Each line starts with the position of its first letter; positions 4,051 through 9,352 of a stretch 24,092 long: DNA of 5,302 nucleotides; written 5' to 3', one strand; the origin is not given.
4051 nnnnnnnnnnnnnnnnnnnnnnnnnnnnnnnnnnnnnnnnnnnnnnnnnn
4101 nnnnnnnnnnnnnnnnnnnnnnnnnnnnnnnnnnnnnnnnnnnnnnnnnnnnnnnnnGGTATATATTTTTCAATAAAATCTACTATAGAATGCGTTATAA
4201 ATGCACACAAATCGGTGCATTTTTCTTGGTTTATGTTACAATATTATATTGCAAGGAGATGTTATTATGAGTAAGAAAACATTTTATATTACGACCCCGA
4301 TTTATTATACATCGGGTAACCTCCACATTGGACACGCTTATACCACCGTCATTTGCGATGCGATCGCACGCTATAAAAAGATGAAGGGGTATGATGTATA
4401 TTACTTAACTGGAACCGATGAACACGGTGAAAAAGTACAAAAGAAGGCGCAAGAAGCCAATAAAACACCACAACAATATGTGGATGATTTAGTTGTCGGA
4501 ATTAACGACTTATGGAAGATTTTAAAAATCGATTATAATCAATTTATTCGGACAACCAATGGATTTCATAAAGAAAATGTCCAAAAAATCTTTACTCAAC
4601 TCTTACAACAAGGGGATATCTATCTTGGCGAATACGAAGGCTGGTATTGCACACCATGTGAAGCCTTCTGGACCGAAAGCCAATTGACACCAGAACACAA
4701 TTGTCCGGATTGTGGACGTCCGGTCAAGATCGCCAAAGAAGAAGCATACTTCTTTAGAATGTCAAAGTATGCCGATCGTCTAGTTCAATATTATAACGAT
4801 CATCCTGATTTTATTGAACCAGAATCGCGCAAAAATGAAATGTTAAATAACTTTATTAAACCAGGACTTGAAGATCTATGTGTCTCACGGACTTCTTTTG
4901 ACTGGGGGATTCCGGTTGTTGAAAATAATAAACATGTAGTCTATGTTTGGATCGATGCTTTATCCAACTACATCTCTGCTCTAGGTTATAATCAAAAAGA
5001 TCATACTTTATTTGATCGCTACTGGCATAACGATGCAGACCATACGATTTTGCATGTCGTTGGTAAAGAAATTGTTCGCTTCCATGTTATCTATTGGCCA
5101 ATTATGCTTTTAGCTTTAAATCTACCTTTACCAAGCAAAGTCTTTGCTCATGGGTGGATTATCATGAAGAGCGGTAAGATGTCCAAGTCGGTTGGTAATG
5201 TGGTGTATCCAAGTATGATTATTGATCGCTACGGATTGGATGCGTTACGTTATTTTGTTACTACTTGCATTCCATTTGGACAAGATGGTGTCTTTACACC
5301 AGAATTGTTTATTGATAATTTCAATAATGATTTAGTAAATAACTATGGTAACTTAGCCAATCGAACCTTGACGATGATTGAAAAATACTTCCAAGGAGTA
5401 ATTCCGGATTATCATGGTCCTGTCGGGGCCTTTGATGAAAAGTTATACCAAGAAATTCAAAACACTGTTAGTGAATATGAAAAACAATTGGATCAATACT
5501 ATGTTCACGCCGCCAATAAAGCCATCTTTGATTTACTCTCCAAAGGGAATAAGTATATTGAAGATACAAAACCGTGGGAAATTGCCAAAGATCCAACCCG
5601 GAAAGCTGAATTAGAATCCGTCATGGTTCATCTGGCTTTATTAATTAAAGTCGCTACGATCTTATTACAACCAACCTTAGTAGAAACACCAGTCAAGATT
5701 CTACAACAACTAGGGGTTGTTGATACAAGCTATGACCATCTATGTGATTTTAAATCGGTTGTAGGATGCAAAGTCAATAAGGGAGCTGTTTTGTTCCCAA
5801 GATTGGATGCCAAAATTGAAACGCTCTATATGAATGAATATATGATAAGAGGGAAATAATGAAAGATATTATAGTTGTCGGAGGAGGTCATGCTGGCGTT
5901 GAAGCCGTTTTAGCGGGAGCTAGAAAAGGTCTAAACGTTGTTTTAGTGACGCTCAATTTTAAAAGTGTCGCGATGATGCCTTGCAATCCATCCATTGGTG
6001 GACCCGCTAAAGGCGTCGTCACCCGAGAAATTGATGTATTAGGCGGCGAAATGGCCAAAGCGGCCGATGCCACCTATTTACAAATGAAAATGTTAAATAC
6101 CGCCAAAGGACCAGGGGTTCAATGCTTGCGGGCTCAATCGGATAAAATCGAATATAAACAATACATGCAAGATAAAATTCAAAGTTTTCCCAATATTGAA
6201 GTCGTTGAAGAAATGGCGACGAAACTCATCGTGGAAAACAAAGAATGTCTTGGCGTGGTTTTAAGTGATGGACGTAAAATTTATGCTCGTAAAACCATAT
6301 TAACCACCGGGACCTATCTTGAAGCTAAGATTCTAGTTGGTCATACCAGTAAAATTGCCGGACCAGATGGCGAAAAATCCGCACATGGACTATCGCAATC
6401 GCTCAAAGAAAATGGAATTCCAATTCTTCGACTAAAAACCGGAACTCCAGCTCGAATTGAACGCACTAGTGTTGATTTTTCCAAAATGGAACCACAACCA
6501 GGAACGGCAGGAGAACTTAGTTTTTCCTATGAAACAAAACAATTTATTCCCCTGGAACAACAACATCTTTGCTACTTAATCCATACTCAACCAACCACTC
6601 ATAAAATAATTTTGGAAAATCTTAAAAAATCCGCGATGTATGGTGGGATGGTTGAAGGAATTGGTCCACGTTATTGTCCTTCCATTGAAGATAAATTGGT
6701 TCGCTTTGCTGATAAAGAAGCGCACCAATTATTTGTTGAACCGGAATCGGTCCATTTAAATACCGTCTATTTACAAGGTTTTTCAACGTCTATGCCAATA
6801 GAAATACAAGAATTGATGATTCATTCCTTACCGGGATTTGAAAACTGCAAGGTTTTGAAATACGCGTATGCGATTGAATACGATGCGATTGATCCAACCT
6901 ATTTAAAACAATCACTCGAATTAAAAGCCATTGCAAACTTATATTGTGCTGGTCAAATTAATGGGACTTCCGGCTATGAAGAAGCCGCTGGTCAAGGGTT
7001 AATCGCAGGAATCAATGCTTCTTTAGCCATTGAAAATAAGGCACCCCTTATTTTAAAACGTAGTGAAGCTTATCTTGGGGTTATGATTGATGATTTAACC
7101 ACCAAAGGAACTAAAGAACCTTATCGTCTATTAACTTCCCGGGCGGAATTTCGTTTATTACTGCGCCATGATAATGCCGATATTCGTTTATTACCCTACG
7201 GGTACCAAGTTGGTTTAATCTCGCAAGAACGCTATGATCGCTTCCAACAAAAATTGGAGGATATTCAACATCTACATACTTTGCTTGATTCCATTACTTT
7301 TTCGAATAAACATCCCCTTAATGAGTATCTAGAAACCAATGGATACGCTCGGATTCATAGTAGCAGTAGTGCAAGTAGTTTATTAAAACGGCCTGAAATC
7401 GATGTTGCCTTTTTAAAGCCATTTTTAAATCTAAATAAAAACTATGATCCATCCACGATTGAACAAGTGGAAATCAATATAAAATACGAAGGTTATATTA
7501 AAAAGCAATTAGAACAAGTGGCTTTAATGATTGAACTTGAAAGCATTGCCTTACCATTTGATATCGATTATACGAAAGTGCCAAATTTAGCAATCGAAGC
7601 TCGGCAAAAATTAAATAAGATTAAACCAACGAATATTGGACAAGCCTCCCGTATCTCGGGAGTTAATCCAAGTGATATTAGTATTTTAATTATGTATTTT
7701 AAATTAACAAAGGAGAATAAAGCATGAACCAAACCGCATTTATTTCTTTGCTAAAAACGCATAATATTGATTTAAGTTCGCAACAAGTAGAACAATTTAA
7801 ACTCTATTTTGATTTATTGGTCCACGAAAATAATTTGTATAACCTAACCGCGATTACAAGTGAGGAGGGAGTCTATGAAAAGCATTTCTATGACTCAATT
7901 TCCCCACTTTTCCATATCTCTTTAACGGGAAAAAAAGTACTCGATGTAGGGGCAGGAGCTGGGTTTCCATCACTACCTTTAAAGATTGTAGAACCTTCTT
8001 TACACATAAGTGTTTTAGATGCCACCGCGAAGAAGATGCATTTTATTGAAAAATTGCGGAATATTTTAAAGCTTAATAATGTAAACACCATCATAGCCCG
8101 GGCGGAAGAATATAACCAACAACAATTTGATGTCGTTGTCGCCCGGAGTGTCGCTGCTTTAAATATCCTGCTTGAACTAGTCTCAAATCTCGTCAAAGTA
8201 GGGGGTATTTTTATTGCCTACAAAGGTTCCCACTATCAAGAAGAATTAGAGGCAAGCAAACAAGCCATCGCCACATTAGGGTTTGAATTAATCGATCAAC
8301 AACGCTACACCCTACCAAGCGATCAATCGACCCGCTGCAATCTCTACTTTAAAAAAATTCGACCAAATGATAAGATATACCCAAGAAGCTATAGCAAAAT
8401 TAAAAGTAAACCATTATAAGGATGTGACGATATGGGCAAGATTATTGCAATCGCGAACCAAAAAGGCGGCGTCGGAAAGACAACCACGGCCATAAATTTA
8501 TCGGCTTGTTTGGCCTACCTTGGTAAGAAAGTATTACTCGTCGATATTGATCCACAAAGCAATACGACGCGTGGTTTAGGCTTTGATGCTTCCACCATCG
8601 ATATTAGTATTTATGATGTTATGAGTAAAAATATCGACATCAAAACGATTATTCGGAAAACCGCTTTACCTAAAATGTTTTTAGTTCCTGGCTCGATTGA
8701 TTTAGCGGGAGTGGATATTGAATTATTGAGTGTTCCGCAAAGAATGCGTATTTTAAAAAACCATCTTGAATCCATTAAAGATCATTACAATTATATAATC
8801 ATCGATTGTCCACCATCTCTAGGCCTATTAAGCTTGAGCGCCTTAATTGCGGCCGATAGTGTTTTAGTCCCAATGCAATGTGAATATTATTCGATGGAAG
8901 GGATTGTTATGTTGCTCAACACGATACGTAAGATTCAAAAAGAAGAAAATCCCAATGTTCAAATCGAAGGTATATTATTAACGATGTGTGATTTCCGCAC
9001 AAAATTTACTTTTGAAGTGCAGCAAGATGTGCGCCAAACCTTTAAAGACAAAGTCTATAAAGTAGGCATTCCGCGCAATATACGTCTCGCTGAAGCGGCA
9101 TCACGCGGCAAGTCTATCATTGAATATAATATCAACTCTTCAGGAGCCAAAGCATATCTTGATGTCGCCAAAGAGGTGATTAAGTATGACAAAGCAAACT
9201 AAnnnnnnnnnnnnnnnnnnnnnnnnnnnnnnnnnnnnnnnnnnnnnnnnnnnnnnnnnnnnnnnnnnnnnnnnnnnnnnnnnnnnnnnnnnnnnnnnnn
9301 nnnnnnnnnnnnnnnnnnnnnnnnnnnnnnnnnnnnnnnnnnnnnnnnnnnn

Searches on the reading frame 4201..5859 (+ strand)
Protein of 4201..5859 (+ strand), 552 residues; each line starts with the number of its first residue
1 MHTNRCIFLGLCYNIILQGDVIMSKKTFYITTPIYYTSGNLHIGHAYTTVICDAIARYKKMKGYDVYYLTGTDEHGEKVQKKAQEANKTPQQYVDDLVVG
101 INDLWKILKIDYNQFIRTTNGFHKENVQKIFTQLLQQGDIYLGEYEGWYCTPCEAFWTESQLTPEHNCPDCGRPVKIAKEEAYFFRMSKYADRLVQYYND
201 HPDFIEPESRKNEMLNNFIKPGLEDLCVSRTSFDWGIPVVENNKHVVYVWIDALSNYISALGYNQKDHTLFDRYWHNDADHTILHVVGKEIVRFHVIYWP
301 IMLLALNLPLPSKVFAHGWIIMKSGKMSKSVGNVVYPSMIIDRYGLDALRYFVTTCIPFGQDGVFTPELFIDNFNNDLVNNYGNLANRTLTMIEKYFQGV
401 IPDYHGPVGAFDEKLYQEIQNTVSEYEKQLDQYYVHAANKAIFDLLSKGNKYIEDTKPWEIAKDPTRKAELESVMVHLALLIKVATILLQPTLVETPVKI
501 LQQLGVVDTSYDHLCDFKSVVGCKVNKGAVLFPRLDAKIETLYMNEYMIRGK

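Call 11: search_protein_families(library=pfam, proteins=[window:4201-5859:+], max_evalue=0.001)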
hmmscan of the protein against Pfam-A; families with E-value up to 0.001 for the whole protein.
window:4201-5859:+ (552 aa): 5 families
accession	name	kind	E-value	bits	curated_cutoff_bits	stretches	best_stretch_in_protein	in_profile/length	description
PF09334.17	tRNA-synt_1g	-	1e-112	377.3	20.1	2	172-390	173-391/391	tRNA synthetases class I (M)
PF00133.28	tRNA-synt_1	-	8.7e-33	114.1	22.7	2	24-239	21-243/414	tRNA synthetases class I (I, L, M and V)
PF01406.26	tRNA-synt_1e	-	4.5e-14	53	27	1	28-144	12-125/301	tRNA synthetases class I (C) catalytic domain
PF19303.5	Anticodon_3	-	3.1e-11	43.8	23.5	1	406-513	5-110/152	Anticodon binding domain of methionyl tRNA ligase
PF01921.24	tRNA-synt_1f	-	0.00051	19.5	27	0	307-355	263-311/360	tRNA synthetases class I (K)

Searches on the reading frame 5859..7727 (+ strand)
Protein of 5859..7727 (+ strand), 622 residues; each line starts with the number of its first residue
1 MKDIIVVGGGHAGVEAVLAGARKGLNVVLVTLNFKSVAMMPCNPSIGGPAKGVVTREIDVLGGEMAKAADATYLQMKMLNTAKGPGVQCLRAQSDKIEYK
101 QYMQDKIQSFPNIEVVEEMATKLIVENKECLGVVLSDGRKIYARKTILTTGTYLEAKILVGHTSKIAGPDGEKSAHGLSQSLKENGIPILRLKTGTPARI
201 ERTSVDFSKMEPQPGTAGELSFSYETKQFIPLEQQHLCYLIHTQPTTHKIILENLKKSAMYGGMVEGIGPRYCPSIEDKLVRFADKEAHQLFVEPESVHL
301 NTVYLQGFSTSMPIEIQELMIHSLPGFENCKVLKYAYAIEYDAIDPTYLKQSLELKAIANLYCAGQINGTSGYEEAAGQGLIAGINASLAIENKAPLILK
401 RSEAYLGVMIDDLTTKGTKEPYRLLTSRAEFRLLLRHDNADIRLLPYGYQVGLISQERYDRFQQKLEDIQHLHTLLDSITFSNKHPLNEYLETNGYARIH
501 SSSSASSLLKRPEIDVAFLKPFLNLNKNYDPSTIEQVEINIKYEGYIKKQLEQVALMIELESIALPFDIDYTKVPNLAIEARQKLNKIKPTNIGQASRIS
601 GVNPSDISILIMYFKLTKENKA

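Call 11: search_protein_families(library=pfam, proteins=[window:5859-7727:+], max_evalue=0.001)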
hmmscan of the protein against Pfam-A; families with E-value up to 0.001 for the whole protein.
window:5859-7727:+ (622 aa): 6 families
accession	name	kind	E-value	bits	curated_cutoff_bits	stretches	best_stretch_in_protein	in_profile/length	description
PF01134.28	GIDA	-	2e-156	521.4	22.1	1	3-394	1-390/391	Glucose inhibited division protein A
PF13932.14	SAM_GIDA_C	-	2.2e-24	85.5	27.1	1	558-610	4-56/57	tRNA modifying enzyme MnmG/GidA C-terminal helical bundle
PF21680.2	GIDA_C_1st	-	5.3e-24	85.2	24.7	1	456-550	1-95/96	tRNA modifying enzyme MnmG/GidA C-terminal helical domain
PF00890.30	FAD_binding_2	-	1.6e-06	28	20.4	0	3-34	1-32/414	FAD binding domain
PF07992.20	Pyr_redox_2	-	3.1e-05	24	26.1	1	2-151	1-108/291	Pyridine nucleotide-disulphide oxidoreductase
PF12831.13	FAD_oxidored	-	0.00092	19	27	0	3-30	1-28/416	FAD dependent oxidoreductase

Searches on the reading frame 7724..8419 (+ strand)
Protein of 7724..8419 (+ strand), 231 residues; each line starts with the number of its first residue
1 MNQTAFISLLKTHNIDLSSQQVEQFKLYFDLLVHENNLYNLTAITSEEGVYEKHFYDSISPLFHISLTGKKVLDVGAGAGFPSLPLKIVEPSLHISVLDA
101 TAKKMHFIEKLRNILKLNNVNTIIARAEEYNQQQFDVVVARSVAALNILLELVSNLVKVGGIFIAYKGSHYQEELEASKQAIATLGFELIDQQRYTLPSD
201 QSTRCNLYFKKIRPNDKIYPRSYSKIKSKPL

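Call 11: search_protein_families(library=pfam, proteins=[window:7724-8419:+], max_evalue=0.001)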
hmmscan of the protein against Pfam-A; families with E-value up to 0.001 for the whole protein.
window:7724-8419:+ (231 aa): 6 families
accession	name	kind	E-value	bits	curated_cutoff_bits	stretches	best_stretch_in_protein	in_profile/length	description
PF02527.21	GidB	-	4e-49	166.9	27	1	21-188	1-169/184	rRNA small subunit methyltransferase G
PF13847.12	Methyltransf_31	-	4.2e-10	39.9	27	1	69-175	4-119/145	Methyltransferase domain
PF05175.20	MTS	-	3.6e-06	27.2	23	1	44-139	4-103/170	Methyltransferase small domain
PF06325.19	PrmA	-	2.4e-05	24.4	22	1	65-165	158-258/296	Ribosomal protein L11 methyltransferase (PrmA)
PF08242.18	Methyltransf_12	-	0.00017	22.7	30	0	73-145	1-76/98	Methyltransferase domain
PF13649.12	Methyltransf_25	-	0.00019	22.5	27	1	72-144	1-75/97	Methyltransferase domain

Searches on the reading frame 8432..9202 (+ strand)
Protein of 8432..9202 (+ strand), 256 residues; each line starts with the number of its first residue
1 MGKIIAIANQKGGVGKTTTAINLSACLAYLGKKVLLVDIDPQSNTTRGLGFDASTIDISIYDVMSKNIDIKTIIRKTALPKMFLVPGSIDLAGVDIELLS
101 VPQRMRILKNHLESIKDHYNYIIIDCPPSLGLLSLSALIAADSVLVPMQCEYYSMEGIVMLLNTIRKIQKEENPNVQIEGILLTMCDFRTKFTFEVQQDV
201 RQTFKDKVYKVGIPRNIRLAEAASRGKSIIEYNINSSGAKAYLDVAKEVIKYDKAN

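Call 11: search_protein_families(library=pfam, proteins=[window:8432-9202:+], max_evalue=0.001)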
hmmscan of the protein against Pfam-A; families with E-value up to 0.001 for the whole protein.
window:8432-9202:+ (256 aa): 7 families
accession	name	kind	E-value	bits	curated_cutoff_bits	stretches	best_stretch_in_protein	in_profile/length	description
PF13614.12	AAA_31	-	6.3e-69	231.9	27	1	3-178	2-177/177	AAA domain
PF01656.29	CbiA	-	1.3e-26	93.4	25.4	1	5-229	1-125/125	CobQ/CobB/MinD/ParA nucleotide binding domain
PF00142.24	Fer4_NifH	-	6.6e-13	49.2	25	1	10-254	7-249/271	4Fe-4S iron sulfur cluster binding proteins, NifH/frxC family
PF10609.15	ParA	-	7.7e-12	45.6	27.1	1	3-40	4-41/246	NUBPL iron-transfer P-loop NTPase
PF09140.17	MipZ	-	1.9e-11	44.2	20.7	1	4-45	2-43/262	ATPase MipZ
PF06564.18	CBP_BcsQ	-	7.7e-09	35.9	21.3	1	3-240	2-224/234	Cellulose biosynthesis protein BcsQ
PF02374.21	ArsA_ATPase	-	3.1e-08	33.7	24.3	1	10-235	8-236/305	Anion-transporting ATPase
